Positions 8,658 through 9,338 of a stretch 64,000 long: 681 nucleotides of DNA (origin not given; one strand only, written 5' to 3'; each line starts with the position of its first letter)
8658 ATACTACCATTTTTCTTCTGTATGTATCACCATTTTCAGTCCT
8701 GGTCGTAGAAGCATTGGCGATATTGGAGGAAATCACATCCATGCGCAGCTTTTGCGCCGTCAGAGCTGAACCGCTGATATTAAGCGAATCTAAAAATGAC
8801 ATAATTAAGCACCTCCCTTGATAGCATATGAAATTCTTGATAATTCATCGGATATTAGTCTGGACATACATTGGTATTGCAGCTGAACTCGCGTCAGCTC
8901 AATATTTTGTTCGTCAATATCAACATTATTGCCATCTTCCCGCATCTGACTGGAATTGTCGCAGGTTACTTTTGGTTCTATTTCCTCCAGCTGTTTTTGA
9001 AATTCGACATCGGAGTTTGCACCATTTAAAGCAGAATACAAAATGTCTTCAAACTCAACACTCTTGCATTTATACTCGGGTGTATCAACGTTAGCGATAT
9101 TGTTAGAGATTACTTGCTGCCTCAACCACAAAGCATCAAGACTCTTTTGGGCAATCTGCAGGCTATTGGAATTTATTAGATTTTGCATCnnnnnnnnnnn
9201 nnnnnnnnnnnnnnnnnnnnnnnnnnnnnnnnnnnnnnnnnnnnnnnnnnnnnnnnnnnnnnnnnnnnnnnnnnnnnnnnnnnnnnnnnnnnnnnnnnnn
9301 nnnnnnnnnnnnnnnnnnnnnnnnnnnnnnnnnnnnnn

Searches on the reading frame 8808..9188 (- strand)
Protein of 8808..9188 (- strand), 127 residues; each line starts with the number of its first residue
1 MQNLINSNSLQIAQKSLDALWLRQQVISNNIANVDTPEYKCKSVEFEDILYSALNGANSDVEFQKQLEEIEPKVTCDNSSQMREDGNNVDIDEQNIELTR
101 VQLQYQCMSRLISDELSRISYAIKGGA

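Call 12: find_related_loci(query=window:8808-9188:-, collection=genome_contigs, flank=4000)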
Query seq(127 aa) (127 aa) in genome_contigs; peptide patterns used: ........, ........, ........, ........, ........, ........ (x = any residue, [..] = any of these).
237 stretches matched a pattern; 6 encode a relative of the query (tblastn E <= 1e-3); 6 distinct loci.
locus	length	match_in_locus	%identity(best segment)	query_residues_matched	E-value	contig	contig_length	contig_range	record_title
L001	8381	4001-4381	78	1-127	2e-64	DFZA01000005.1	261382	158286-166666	MAG TPA_asm: Peptococcaceae bacterium UBA4068 UBA4068_contig_5074, whole genome shotgun sequence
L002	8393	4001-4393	34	3-127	1e-17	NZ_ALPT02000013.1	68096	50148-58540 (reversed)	Alkalihalobacillus alcalophilus ATCC 27647 = CGMCC 1.3604 strain AV1934 contig00013, whole genome shotgun sequence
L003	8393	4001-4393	31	3-127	2e-16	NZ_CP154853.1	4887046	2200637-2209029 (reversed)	Alkalihalobacillus sp. 1P02AB chromosome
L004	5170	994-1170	41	9-67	3e-9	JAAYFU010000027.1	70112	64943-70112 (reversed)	MAG: Clostridiaceae bacterium isolate AS09scLD_113 95288_AS09, whole genome shotgun sequence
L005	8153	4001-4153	45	9-59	7e-9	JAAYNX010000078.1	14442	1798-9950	MAG: Clostridiaceae bacterium isolate AS21ysBPME_283 46689_AS21, whole genome shotgun sequence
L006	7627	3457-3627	40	9-65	4e-8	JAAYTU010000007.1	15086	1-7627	MAG: Clostridiaceae bacterium isolate AS24abBPME_94 948_AS24, whole genome shotgun sequence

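Call 17: find_encoding_contigs(protein=window:8808-9188:-, flank=3000, max_places=6)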
Protein seq(127 aa) (127 aa): 5 contigs read that carry it; 1 place shown.
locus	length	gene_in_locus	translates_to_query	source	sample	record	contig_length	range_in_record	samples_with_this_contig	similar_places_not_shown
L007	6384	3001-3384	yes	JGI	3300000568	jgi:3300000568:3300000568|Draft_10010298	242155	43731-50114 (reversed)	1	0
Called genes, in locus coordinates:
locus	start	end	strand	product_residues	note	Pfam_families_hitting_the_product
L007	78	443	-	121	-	PF07195:FliD_C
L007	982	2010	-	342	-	-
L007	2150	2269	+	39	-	-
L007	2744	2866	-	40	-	-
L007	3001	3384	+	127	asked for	PF00460:Flg_bb_rod (weak)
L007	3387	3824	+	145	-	PF00460:Flg_bb_rod, PF06429:Flg_bbr_C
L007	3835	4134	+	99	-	PF02049:FliE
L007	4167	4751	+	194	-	PF01514:YscJ_FliF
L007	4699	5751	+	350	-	PF01514:YscJ_FliF (weak), PF08345:YscJ_FliF_C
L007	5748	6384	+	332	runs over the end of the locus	PF14842:FliG_N, PF14841:FliG_M, PF01706:FliG_C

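Call 21: find_related_loci(query=A2, collection=metagenome_contigs, flank=2500)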
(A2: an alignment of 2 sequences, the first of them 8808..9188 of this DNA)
Query A2 (127 aa) in metagenome_contigs; peptide patterns used: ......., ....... (x = any residue, [..] = any of these).
503 stretches matched a pattern; 2 encode a relative of the query (tblastn E <= 1e-3); 2 distinct loci.
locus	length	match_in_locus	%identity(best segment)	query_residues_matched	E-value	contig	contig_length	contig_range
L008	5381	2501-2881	78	1-127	3e-65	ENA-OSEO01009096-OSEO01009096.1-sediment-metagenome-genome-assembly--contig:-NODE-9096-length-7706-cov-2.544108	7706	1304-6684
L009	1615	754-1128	56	1-126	2e-45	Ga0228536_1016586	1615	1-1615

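Call 44: find_homologous_proteins(query=window:8808-9188:-, max_evalue=1e-10)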
Query seq(127 aa) (127 aa): 865 proteins with E <= 1e-10 among 1015 candidates; the best 120 are listed.
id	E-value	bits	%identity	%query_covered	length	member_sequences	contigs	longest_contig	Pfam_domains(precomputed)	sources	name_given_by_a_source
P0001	8.0e-75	266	100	100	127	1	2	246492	PF00460.26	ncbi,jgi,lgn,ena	-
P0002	1.1e-59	217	83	100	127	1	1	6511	PF00460.26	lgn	-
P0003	2.8e-55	203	78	100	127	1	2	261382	PF00460.26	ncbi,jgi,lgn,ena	-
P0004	3.1e-55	203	78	100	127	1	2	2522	PF00460.26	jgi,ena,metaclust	metaclust:\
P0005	8.5e-46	173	65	100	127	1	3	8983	PF00460.26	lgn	-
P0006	3.7e-43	164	62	99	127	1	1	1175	PF00460.26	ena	-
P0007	5.6e-43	164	62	99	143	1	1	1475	PF00460.26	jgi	-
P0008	2.9e-42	161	61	99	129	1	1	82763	PF00460.26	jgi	-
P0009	7.2e-41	157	63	98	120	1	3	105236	PF00460.26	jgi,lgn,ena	-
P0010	9.6e-41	156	60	99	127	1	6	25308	PF00460.26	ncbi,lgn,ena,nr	ncbi:MAG: flagellar basal body rod protein FlgB [Clostridia bacterium]|nr:flagellar basal body rod p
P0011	2.4e-40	155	64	100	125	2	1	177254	PF00460.26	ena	-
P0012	2.7e-40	155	60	99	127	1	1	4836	PF00460.26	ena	-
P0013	2.0e-39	152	57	99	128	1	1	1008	PF00460.26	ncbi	-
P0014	3.2e-39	151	60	99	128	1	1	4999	PF00460.26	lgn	-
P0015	1.7e-38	149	59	99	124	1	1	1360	PF00460.26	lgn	-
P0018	3.2e-38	148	62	99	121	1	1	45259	PF00460.26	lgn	-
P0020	4.8e-38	148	56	99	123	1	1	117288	PF00460.26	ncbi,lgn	-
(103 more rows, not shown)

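Call 45: find_encoding_contigs(protein=P0002, flank=2000, max_places=1)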
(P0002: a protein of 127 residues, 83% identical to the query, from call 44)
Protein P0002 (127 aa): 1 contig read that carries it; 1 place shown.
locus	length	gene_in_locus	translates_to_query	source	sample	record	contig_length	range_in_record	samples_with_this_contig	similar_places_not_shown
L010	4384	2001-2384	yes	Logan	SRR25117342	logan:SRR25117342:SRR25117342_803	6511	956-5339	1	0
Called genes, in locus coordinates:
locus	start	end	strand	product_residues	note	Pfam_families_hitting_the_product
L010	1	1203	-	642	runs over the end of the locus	PF02465:FliD_N, PF07195:FliD_C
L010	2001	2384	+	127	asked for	PF00460:Flg_bb_rod (weak)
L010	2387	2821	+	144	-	PF00460:Flg_bb_rod, PF06429:Flg_bbr_C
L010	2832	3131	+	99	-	PF02049:FliE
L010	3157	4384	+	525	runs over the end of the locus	PF01514:YscJ_FliF, PF08345:YscJ_FliF_C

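Call 46: find_encoding_contigs(protein=P0005, flank=2000, max_places=1)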
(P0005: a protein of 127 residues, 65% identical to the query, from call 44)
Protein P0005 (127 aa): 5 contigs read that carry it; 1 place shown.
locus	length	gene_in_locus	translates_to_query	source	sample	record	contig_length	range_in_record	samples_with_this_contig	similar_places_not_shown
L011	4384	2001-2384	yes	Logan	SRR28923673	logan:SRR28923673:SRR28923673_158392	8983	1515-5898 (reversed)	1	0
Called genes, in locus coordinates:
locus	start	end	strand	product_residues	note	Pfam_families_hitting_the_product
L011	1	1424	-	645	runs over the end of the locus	PF02465:FliD_N, PF07195:FliD_C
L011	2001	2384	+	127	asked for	PF00460:Flg_bb_rod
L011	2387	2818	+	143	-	PF00460:Flg_bb_rod, PF06429:Flg_bbr_C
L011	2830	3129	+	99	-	PF02049:FliE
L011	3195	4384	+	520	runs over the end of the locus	PF01514:YscJ_FliF, PF08345:YscJ_FliF_C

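Call 47: find_encoding_contigs(protein=P0011, flank=2000, max_places=1)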
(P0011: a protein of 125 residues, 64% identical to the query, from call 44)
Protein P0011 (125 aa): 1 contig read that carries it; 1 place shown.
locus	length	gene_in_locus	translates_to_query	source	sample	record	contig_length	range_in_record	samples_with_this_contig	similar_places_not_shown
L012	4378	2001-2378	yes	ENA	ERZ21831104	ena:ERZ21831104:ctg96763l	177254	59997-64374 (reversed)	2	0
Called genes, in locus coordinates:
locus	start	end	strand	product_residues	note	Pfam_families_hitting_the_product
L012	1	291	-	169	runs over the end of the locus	PF07195:FliD_C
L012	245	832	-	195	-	-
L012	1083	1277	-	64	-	PF02465:FliD_N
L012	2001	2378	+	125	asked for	PF00460:Flg_bb_rod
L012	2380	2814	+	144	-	PF00460:Flg_bb_rod, PF06429:Flg_bbr_C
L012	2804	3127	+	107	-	PF02049:FliE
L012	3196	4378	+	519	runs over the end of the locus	PF01514:YscJ_FliF, PF08345:YscJ_FliF_C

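Call 48: find_encoding_contigs(protein=P0009, flank=2000, max_places=1)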
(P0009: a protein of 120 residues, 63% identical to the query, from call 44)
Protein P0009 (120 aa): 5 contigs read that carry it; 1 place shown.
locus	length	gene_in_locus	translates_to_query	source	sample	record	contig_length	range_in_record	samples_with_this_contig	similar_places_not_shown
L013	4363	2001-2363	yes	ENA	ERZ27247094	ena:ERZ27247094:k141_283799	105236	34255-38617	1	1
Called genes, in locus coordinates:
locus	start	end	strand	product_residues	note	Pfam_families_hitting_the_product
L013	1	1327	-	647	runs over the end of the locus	PF02465:FliD_N, PF07195:FliD_C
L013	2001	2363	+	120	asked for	PF00460:Flg_bb_rod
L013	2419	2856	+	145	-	PF00460:Flg_bb_rod, PF06429:Flg_bbr_C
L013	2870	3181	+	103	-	PF02049:FliE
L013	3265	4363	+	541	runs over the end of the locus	PF01514:YscJ_FliF, PF08345:YscJ_FliF_C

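Call 49: find_encoding_contigs(protein=P0008, flank=2000, max_places=1)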
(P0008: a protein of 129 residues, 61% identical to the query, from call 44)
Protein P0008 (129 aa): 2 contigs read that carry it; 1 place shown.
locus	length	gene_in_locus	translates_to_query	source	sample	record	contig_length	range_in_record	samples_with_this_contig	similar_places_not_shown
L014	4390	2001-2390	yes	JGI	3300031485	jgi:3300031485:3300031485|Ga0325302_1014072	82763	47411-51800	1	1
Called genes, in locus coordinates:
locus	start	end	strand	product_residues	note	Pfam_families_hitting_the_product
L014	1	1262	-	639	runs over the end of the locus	PF02465:FliD_N, PF07195:FliD_C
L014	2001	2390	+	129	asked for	PF00460:Flg_bb_rod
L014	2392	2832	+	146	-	PF00460:Flg_bb_rod, PF06429:Flg_bbr_C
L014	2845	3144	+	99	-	PF02049:FliE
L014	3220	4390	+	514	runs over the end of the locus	PF01514:YscJ_FliF, PF08345:YscJ_FliF_C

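Call 50: find_encoding_contigs(protein=P0010, flank=2000, max_places=1)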
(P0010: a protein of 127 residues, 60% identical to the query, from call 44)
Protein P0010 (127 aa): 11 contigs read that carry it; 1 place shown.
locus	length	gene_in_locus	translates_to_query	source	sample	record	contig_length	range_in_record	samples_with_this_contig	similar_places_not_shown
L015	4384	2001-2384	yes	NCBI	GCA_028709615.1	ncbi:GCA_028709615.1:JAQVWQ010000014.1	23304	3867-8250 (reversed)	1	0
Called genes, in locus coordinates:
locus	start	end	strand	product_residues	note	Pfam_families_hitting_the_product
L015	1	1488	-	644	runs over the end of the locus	PF02465:FliD_N, PF07195:FliD_C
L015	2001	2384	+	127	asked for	PF00460:Flg_bb_rod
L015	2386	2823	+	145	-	PF00460:Flg_bb_rod, PF06429:Flg_bbr_C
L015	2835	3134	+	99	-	PF02049:FliE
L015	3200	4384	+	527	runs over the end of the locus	PF01514:YscJ_FliF, PF08345:YscJ_FliF_C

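Call 51: find_encoding_contigs(protein=P0018, flank=2000, max_places=1)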
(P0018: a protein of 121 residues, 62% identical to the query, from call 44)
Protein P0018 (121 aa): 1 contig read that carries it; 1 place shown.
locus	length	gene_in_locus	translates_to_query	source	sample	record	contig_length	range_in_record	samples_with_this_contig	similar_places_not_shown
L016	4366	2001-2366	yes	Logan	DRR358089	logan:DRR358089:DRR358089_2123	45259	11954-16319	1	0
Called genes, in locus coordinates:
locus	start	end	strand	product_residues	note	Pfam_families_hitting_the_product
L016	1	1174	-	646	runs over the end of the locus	PF02465:FliD_N, PF07195:FliD_C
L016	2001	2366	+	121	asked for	PF00460:Flg_bb_rod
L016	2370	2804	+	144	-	PF00460:Flg_bb_rod, PF06429:Flg_bbr_C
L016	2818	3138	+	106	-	PF02049:FliE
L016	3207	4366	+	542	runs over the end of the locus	PF01514:YscJ_FliF, PF08345:YscJ_FliF_C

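Call 52: find_encoding_contigs(protein=P0020, flank=2000, max_places=1)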
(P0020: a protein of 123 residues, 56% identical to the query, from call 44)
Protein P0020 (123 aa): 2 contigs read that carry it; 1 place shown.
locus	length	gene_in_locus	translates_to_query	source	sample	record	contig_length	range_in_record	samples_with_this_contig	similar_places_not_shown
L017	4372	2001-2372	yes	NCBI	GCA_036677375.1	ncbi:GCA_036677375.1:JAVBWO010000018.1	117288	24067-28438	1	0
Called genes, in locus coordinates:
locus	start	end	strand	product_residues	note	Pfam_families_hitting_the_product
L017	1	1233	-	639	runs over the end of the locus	PF02465:FliD_N, PF07195:FliD_C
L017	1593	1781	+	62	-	-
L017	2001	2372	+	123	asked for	PF00460:Flg_bb_rod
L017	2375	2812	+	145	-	PF00460:Flg_bb_rod, PF06429:Flg_bbr_C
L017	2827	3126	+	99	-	PF02049:FliE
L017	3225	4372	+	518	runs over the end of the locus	PF01514:YscJ_FliF, PF08345:YscJ_FliF_C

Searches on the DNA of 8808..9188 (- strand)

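Call 14: search_rna_families(sources=[L001, L002, L003, L004, L005, L006], threshold=gathering, show_alignments=4)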
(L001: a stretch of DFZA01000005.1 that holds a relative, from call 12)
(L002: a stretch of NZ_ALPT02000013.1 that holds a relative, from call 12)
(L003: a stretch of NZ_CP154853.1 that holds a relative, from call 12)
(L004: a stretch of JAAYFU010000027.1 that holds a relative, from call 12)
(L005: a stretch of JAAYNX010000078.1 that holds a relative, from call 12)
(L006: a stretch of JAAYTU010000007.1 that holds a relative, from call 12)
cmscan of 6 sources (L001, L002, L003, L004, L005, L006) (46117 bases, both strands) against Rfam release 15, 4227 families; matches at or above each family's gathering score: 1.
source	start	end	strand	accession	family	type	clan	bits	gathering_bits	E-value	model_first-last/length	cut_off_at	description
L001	3774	3848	+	RF01051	c-di-GMP-I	Cis-reg; riboswitch;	CL00126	53.5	35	8.9e-08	1-87/87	no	c-di-GMP-I riboswitch aptamer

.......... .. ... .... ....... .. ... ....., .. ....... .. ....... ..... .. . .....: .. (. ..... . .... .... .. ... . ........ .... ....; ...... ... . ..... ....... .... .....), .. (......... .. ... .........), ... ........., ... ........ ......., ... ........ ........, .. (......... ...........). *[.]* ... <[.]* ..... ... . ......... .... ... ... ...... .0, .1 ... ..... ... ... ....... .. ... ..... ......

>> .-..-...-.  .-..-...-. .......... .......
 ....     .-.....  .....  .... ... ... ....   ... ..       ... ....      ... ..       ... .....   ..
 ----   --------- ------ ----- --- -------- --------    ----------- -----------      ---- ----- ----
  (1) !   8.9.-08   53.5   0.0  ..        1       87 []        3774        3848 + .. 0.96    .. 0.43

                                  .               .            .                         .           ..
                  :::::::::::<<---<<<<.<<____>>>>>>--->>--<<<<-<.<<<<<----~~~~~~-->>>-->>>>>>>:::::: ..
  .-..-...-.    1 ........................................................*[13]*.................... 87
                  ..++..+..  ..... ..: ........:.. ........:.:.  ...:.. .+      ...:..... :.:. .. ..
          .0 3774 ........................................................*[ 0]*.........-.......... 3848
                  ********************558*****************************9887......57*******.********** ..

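Call 16: search_rna_families(source=L001, start=3380, end=4010, threshold=evalue, max_evalue=10, show_alignments=3)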
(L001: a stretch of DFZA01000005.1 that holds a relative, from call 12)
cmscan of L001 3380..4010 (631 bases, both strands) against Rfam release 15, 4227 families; matches with E-value up to 10: 7.
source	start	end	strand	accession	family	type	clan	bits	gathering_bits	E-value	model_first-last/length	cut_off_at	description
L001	3774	3848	+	RF01051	c-di-GMP-I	Cis-reg; riboswitch;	CL00126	53.5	35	1.2e-09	1-87/87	no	c-di-GMP-I riboswitch aptamer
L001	3510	3601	+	RF03167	c-di-GMP-I-GGC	Cis-reg; riboswitch;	CL00126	24.5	59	0.0018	1-80/80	no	c-di-GMP-I-GGC riboswitch aptamer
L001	3835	3919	-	RF00632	sxy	Cis-reg;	-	19.8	70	1.1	1-104/104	no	sxy 5' UTR element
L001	3869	3971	+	RF00238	ctRNA_pND324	Gene; antisense;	-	19.6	45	3.7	1-86/86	no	ctRNA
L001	3867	3968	-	RF02319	TtnuHACA12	Gene; snRNA; snoRNA; HACA-box;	-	19.3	80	4.1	1-131/131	no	Tetrahymena snoRNA TtnuHACA12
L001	3909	3955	-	RF00752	mir-14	Gene; miRNA;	-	16.5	53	1.4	10-55/63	no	mir-14 microRNA precursor family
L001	3580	3679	-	RF01489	sbrA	Gene; sRNA;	-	15.2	45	3.1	1-71/71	no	Listeria sRNA sbrA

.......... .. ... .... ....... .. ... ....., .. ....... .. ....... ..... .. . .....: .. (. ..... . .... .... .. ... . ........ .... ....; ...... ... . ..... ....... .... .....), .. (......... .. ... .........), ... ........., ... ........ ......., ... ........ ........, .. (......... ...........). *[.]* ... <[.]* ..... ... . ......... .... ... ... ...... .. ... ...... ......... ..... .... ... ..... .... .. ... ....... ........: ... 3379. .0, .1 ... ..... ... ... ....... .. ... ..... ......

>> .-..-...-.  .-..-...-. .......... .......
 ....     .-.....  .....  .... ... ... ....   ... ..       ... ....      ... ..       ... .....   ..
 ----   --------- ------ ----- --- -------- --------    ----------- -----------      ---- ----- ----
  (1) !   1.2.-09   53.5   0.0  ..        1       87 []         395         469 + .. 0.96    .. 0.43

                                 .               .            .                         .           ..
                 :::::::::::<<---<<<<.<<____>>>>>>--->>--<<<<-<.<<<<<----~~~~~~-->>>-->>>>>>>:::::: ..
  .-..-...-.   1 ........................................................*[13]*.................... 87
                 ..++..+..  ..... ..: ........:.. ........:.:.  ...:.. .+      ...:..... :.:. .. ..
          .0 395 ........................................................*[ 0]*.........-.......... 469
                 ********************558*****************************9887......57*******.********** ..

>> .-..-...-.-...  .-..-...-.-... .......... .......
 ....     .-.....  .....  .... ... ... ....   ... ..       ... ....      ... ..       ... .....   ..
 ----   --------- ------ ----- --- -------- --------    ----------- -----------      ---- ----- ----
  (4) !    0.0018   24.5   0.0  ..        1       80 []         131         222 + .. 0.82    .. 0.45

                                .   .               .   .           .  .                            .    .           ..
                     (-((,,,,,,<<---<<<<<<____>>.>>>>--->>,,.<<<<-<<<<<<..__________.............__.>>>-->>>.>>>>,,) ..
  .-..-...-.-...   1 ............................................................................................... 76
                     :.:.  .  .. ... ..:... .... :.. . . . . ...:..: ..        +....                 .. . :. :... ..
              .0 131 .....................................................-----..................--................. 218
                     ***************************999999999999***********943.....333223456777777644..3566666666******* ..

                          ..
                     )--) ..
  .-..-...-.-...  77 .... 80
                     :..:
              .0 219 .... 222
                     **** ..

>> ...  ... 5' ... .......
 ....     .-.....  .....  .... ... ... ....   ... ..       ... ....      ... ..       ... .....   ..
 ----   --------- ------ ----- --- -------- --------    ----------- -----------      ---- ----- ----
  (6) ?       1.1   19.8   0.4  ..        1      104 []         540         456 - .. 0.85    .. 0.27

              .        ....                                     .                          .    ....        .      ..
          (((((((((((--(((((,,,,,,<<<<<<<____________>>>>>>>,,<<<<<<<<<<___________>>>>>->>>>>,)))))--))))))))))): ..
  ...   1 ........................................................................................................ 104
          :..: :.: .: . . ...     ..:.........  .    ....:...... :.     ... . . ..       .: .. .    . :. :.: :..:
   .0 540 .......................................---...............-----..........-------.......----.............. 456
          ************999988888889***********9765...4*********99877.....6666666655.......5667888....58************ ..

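Call 23: search_rna_families(sources=[L008, L009], threshold=evalue, max_evalue=0.1, show_alignments=0)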
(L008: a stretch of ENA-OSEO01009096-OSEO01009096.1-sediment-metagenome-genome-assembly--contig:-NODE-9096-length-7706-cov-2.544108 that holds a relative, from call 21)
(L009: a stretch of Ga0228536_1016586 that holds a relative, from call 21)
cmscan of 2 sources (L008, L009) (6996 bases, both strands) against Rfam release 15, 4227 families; matches with E-value up to 0.1: 2.
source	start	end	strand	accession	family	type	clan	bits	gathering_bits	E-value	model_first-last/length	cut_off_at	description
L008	2285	2358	+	RF01051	c-di-GMP-I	Cis-reg; riboswitch;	CL00126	60.3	35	2.8e-10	1-87/87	no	c-di-GMP-I riboswitch aptamer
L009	473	548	+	RF03167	c-di-GMP-I-GGC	Cis-reg; riboswitch;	CL00126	51.2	59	4.4e-10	1-80/80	no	c-di-GMP-I-GGC riboswitch aptamer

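Call 53: search_rna_families(sources=[L010, L011, L012, L013, L014, L015, L016, L017], threshold=evalue, max_evalue=0.05, show_alignments=0)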
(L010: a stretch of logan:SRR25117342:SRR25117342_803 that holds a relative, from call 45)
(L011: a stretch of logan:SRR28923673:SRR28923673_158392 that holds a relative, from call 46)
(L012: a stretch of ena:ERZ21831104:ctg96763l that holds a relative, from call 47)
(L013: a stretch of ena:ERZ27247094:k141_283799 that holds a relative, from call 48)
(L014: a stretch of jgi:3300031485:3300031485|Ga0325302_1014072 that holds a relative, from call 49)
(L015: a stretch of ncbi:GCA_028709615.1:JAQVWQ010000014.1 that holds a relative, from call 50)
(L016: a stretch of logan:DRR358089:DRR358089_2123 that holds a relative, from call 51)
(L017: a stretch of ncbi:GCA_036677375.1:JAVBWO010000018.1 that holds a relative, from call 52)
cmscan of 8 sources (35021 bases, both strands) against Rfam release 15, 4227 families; matches with E-value up to 0.05: 9.
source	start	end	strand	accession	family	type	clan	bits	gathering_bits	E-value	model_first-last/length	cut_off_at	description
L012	1772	1847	+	RF03167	c-di-GMP-I-GGC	Cis-reg; riboswitch;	CL00126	66.2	59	1.1e-13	1-80/80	no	c-di-GMP-I-GGC riboswitch aptamer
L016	1729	1804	+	RF03167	c-di-GMP-I-GGC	Cis-reg; riboswitch;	CL00126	66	59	1.2e-13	1-80/80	no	c-di-GMP-I-GGC riboswitch aptamer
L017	1536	1611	+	RF01051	c-di-GMP-I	Cis-reg; riboswitch;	CL00126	64.6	35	1.3e-10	1-87/87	no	c-di-GMP-I riboswitch aptamer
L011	1738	1813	+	RF03167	c-di-GMP-I-GGC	Cis-reg; riboswitch;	CL00126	63.6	59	5.9e-13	1-80/80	no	c-di-GMP-I-GGC riboswitch aptamer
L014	1540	1615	+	RF03167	c-di-GMP-I-GGC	Cis-reg; riboswitch;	CL00126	61.2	59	2.9e-12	1-80/80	no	c-di-GMP-I-GGC riboswitch aptamer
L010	1768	1843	+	RF01051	c-di-GMP-I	Cis-reg; riboswitch;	CL00126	60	35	1.7e-09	1-87/87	no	c-di-GMP-I riboswitch aptamer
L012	1663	1738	+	RF03167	c-di-GMP-I-GGC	Cis-reg; riboswitch;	CL00126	58.9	59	1.3e-11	1-80/80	no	c-di-GMP-I-GGC riboswitch aptamer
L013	1738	1814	+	RF01051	c-di-GMP-I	Cis-reg; riboswitch;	CL00126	58.9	35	3.1e-09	1-87/87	no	c-di-GMP-I riboswitch aptamer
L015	1840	1916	+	RF03167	c-di-GMP-I-GGC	Cis-reg; riboswitch;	CL00126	54.8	59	2e-10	1-80/80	no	c-di-GMP-I-GGC riboswitch aptamer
